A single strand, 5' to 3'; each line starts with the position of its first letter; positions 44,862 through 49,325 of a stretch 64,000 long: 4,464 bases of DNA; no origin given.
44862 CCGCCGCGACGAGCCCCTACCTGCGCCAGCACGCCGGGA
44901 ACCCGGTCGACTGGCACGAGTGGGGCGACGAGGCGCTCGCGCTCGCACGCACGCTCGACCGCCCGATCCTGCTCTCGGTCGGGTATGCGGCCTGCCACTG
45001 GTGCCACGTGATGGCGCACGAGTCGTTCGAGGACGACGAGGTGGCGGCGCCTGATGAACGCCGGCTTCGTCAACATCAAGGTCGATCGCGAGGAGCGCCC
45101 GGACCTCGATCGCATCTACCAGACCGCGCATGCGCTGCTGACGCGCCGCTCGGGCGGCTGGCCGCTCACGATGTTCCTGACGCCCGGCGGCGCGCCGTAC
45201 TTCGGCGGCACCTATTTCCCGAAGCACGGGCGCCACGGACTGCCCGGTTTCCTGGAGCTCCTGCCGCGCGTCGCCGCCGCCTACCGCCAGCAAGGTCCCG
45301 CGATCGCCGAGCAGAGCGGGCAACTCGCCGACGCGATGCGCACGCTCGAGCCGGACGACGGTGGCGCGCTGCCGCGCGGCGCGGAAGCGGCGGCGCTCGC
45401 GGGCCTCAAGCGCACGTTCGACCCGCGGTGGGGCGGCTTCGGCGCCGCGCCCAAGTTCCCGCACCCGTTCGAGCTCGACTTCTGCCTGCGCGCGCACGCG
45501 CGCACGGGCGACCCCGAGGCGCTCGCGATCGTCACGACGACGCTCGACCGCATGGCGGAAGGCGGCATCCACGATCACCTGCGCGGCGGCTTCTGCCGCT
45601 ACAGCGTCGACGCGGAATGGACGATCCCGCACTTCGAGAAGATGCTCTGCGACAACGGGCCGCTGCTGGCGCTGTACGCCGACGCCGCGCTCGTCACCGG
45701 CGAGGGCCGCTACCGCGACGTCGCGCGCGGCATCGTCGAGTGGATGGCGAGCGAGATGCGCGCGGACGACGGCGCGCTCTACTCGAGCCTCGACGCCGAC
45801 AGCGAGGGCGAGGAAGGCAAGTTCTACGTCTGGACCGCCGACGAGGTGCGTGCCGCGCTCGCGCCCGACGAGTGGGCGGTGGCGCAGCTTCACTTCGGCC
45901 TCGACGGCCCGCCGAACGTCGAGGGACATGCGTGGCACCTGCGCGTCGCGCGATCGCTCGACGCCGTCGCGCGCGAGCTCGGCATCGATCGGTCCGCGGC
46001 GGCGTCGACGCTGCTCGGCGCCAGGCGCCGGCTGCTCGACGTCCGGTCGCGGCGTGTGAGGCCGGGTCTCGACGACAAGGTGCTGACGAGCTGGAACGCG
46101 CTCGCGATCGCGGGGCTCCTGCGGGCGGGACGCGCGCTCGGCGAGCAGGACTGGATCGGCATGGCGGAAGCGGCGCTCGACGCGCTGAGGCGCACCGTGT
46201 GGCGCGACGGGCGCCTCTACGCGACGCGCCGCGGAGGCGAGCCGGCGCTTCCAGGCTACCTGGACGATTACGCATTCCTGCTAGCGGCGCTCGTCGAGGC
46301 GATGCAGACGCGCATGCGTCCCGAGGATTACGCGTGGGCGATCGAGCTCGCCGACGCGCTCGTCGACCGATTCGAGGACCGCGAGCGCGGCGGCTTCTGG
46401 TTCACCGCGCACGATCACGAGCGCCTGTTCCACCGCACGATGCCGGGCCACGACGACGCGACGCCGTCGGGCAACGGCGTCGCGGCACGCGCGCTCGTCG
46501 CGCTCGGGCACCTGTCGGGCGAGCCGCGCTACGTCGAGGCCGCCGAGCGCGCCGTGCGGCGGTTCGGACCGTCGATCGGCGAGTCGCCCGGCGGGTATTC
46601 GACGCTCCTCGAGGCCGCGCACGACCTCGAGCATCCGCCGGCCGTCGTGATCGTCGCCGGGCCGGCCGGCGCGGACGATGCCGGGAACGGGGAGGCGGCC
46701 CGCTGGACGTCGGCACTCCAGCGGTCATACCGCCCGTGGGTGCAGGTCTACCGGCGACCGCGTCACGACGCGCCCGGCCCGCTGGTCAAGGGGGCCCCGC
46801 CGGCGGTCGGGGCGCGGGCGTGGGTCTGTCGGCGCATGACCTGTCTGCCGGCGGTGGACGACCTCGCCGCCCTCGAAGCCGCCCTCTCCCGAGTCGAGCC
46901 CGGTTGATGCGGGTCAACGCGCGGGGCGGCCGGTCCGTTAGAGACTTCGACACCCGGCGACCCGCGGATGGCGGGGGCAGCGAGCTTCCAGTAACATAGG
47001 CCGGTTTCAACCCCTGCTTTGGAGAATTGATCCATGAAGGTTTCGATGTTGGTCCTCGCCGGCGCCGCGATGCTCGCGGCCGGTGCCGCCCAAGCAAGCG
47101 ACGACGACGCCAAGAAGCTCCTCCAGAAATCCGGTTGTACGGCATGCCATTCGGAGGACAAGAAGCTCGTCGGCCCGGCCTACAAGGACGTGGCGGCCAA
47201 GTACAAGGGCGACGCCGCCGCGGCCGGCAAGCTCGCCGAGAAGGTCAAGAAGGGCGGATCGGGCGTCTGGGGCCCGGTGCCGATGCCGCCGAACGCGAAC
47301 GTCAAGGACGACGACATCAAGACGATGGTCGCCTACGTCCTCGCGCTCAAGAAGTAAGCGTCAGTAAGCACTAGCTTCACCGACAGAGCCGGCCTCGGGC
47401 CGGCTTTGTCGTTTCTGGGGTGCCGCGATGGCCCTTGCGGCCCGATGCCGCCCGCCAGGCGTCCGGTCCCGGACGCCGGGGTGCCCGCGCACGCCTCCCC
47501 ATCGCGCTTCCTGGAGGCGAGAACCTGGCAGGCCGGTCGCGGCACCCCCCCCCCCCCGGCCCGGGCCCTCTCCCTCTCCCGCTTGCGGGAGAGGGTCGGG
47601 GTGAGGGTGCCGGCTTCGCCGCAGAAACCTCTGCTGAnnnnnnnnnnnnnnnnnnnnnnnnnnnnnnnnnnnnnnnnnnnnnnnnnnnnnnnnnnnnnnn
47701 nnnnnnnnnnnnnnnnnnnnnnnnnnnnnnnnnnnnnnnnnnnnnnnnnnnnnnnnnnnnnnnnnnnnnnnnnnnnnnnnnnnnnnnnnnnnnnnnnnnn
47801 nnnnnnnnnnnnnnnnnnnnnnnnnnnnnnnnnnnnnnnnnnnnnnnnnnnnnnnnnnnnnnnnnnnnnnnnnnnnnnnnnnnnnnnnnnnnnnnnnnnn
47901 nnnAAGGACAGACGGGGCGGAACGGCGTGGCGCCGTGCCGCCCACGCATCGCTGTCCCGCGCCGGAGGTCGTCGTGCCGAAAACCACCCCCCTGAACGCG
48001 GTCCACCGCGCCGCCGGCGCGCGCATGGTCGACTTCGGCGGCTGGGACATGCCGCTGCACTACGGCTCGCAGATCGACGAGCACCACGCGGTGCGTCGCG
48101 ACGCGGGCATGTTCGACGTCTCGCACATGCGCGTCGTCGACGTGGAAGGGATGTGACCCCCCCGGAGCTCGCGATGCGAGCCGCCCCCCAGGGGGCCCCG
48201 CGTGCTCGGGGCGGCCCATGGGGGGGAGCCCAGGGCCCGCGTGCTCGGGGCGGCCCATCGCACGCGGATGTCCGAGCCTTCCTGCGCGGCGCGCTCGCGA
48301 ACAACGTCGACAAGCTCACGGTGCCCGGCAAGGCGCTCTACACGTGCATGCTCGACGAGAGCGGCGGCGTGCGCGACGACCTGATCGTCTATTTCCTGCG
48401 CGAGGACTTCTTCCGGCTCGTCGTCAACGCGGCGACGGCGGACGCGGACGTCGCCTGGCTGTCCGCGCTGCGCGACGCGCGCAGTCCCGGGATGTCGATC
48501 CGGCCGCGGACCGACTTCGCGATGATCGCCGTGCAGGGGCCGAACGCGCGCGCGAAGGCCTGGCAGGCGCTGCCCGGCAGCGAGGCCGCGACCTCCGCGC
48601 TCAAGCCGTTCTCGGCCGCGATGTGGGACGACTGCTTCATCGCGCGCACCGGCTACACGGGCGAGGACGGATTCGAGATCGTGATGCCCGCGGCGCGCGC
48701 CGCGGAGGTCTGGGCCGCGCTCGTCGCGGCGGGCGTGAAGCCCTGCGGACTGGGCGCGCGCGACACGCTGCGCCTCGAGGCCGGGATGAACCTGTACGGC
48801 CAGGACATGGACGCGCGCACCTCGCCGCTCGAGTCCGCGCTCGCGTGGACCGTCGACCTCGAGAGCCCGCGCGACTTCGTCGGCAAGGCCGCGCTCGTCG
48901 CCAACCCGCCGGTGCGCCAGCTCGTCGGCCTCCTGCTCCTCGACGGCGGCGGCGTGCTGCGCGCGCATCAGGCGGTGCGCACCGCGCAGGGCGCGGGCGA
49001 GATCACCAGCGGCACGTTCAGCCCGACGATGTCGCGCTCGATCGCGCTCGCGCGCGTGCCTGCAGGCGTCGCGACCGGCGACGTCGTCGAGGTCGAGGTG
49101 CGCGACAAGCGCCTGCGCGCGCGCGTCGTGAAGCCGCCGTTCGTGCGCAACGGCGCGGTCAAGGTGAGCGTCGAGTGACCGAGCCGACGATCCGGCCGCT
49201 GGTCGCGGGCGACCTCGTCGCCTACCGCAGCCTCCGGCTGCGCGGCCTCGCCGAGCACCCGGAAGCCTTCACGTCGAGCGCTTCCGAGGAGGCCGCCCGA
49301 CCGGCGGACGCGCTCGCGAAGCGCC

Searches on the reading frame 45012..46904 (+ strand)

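Call 17: search_protein_families(library=pfam, proteins=[window:45012-46904:+], max_evalue=0.001)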
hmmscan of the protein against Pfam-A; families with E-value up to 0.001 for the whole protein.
window:45012-46904:+ (631 aa): 2 families
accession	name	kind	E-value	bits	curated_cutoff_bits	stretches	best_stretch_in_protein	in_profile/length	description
PF03190.21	Thioredox_DsbH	-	2.3e-30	106.1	27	1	13-109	67-162/163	Protein of unknown function, DUF255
PF03663.20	Glyco_hydro_76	-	0.00012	22.1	25.9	0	213-275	154-218/366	Glycosyl hydrolase family 76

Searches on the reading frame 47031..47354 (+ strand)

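Call 17: search_protein_families(library=pfam, proteins=[window:47031-47354:+], max_evalue=0.001)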
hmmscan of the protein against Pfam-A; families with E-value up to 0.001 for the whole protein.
window:47031-47354:+ (108 aa): 2 families
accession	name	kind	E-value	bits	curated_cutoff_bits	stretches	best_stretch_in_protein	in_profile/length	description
PF00034.26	Cytochrom_C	-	2.4e-10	42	21.3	1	27-106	4-89/90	Cytochrome c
PF13442.11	Cytochrome_CBB3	-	4.4e-06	27.4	27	1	26-103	5-68/68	Cytochrome C oxidase, cbb3-type, subunit III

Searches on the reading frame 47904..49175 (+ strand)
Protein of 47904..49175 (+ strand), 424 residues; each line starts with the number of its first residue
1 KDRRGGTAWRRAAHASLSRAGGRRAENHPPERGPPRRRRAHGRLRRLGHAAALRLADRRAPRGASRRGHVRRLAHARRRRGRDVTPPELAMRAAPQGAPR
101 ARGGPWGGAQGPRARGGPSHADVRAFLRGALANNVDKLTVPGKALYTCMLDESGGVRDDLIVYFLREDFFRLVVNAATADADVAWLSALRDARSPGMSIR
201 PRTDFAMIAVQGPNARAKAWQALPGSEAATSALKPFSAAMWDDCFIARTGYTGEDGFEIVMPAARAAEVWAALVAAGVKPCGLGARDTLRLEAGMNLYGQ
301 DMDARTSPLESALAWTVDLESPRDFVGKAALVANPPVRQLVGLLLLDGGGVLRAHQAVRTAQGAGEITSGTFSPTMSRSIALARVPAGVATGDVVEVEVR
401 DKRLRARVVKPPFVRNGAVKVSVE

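Call 17: search_protein_families(library=pfam, proteins=[window:47904-49175:+], max_evalue=0.001)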
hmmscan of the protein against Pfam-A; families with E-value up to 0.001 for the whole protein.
window:47904-49175:+ (424 aa): 2 families
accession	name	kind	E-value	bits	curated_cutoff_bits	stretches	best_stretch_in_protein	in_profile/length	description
PF01571.26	GCV_T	-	1.8e-57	195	25.6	1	122-316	57-255/255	Aminomethyltransferase folate-binding domain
PF08669.17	GCV_T_C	-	2.3e-20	72.7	25.9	1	338-414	1-79/80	Glycine cleavage T-protein C-terminal barrel domain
